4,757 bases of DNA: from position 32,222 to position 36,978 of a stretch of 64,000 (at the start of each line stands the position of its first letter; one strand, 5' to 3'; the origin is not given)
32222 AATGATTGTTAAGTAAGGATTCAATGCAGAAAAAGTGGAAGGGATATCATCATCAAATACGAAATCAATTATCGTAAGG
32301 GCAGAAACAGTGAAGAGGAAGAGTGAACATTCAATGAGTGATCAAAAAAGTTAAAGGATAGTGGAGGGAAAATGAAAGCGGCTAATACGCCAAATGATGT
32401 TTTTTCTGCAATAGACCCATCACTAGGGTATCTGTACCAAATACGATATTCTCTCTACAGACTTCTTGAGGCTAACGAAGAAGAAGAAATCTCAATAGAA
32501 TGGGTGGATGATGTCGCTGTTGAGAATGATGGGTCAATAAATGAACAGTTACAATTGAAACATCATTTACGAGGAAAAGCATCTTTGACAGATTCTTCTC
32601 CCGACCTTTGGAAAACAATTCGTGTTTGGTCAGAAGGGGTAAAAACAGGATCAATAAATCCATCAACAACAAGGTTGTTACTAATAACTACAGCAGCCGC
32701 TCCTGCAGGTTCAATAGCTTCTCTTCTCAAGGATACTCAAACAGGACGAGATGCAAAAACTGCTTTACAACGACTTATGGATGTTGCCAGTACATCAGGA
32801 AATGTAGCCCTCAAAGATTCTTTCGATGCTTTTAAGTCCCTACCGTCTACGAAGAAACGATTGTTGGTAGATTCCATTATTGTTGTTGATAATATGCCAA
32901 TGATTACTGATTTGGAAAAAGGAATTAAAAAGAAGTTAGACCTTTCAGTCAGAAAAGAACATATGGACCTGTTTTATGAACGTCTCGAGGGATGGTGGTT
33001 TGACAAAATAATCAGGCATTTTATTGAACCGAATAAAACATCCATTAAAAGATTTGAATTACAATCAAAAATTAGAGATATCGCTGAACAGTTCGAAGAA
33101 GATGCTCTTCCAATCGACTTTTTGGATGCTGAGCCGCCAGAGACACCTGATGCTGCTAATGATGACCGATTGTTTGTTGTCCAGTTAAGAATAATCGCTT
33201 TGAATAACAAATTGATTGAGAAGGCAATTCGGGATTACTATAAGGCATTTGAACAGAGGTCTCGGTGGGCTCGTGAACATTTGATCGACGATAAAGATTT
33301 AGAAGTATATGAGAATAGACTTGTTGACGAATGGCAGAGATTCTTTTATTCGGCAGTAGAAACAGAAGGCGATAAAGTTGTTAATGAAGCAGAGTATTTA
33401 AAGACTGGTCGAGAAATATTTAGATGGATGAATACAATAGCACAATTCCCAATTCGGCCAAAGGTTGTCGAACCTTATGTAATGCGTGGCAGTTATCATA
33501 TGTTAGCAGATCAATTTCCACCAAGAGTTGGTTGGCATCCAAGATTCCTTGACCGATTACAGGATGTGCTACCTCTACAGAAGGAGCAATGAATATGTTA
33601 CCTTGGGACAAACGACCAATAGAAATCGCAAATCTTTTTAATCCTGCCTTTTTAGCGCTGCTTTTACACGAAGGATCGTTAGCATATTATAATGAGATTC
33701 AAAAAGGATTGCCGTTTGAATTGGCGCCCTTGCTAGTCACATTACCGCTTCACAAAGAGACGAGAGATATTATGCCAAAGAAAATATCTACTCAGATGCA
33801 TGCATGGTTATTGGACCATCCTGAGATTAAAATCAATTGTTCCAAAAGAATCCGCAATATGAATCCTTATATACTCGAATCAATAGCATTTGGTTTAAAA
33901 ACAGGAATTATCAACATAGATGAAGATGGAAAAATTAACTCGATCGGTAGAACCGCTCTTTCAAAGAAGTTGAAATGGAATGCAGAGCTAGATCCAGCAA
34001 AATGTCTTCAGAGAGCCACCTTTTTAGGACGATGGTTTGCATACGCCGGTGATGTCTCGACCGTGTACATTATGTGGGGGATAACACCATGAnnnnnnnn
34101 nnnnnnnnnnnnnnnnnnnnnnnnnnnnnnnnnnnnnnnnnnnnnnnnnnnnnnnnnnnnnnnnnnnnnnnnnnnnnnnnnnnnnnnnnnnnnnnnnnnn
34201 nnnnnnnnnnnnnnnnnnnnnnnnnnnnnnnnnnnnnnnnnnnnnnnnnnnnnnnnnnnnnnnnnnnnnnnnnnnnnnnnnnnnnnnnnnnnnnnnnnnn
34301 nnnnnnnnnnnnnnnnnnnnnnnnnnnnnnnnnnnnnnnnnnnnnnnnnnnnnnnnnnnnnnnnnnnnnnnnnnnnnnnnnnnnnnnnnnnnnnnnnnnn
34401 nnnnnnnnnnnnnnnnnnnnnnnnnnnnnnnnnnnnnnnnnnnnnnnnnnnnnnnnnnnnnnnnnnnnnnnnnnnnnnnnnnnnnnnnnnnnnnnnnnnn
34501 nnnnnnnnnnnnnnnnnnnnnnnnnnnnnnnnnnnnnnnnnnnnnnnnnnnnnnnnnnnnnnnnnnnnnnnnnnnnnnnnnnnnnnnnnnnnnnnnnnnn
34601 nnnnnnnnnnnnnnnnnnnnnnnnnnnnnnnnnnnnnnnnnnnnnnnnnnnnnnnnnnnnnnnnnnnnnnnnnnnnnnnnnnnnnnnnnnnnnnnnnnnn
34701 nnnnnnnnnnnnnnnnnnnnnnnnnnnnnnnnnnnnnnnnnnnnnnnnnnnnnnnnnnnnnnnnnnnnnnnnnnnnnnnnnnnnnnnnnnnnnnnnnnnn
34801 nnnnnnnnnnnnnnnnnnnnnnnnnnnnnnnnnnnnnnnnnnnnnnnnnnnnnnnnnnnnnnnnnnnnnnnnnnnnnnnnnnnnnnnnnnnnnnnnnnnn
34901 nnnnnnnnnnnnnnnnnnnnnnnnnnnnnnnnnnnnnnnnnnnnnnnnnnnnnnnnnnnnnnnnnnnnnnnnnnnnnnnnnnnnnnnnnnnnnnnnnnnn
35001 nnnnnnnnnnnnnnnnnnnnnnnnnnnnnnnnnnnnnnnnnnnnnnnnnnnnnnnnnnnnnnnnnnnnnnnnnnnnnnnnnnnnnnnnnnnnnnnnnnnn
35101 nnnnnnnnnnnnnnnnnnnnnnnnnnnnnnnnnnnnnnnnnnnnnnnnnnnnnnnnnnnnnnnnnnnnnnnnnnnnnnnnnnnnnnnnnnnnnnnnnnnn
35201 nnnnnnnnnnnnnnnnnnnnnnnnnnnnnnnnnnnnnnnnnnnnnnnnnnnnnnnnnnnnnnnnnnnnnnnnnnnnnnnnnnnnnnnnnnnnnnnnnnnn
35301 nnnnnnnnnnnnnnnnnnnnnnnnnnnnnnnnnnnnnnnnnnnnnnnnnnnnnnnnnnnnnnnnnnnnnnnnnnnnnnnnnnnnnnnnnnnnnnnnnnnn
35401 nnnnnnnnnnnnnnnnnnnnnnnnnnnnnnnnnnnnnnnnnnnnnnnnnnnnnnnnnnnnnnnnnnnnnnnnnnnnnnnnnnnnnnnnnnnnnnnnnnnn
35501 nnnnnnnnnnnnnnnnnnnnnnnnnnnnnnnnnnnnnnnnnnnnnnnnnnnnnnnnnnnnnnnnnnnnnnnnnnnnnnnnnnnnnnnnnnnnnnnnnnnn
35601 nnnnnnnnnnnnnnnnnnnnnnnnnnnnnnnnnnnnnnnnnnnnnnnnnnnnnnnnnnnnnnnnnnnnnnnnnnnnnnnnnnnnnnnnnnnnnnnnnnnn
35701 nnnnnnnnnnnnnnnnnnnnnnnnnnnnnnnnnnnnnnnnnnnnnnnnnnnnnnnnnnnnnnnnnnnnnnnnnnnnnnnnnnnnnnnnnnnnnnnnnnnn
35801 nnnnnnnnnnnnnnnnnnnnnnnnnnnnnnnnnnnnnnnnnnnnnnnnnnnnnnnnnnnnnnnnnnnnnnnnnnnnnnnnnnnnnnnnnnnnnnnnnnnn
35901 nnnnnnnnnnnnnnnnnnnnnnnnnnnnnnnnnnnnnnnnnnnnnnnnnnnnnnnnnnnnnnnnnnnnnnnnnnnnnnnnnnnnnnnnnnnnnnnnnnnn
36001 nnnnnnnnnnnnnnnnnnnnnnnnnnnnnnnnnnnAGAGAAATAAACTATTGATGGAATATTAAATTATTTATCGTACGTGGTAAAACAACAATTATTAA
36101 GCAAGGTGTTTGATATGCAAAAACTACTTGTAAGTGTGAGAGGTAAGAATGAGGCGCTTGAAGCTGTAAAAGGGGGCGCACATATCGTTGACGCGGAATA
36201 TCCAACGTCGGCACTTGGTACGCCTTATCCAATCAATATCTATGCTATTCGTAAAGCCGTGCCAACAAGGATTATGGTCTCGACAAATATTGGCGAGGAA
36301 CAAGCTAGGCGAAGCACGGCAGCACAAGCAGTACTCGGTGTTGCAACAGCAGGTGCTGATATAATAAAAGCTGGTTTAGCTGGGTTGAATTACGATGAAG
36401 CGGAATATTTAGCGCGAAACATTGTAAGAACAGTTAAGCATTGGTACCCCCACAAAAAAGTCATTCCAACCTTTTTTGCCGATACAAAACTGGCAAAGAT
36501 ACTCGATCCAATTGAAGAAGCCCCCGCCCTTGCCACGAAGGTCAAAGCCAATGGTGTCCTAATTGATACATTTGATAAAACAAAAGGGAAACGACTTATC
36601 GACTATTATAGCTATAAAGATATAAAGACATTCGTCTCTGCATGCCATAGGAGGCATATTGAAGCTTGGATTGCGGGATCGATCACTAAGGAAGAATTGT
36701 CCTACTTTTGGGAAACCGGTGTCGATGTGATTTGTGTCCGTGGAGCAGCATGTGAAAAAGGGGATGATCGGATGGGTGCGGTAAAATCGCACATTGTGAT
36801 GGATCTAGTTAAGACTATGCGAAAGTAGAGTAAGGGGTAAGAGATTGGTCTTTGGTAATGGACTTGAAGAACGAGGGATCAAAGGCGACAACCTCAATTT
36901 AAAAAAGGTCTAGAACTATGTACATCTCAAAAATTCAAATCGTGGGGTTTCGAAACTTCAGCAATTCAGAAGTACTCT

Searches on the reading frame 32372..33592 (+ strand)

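Call 10: search_protein_families(library=pfam, proteins=[window:32372-33592:+], max_evalue=0.001)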
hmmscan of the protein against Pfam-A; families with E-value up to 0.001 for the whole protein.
window:32372-33592:+ (406 aa): 1 family
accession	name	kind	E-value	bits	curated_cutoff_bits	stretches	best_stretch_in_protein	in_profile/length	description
PF20283.3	CTD7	-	2.2e-43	147.9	27.6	1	268-395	1-125/126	C-terminal domain 7 of the ABC-three component (ABC-3C) systems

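Call 88: search_protein_families(library=padloc, proteins=[window:32372-33592:+], max_evalue=0.00001)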
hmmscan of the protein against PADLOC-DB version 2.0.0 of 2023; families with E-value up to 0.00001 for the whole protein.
window:32372-33592:+ (406 aa): 2 families
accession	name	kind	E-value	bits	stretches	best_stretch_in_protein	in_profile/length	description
PDLC03848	LmuA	-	3.5e-73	246.1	1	8-395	6-369/373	-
PDLC02187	DUF4297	-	8.4e-06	23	0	12-55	5-49/404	-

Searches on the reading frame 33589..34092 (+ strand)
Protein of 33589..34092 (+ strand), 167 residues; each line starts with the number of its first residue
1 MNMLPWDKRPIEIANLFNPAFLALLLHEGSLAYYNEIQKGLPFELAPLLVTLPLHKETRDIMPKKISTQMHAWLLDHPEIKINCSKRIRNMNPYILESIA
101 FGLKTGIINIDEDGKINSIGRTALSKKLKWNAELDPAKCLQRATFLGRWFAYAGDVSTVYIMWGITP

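Call 10: search_protein_families(library=pfam, proteins=[window:33589-34092:+], max_evalue=0.001)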
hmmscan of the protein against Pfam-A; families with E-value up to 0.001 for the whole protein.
window:33589-34092:+ (167 aa): 1 family
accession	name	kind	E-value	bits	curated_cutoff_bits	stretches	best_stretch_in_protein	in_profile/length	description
PF20131.4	MC3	-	8.5e-40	136.3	23.2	1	6-167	1-159/159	ABC-three component (ABC-3C) system Middle Component 3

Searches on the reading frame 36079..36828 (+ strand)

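Call 10: search_protein_families(library=pfam, proteins=[window:36079-36828:+], max_evalue=0.001)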
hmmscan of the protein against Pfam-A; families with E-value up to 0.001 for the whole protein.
window:36079-36828:+ (249 aa): 2 families
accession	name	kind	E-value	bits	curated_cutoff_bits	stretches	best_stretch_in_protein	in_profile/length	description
PF04476.19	4HFCP_synth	-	1.8e-46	159.2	22.4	1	16-242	1-226/228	4-HFC-P synthase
PF01729.25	QRPTase_C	-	0.0005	20.3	23.1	0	152-220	96-154/169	Quinolinate phosphoribosyl transferase, C-terminal domain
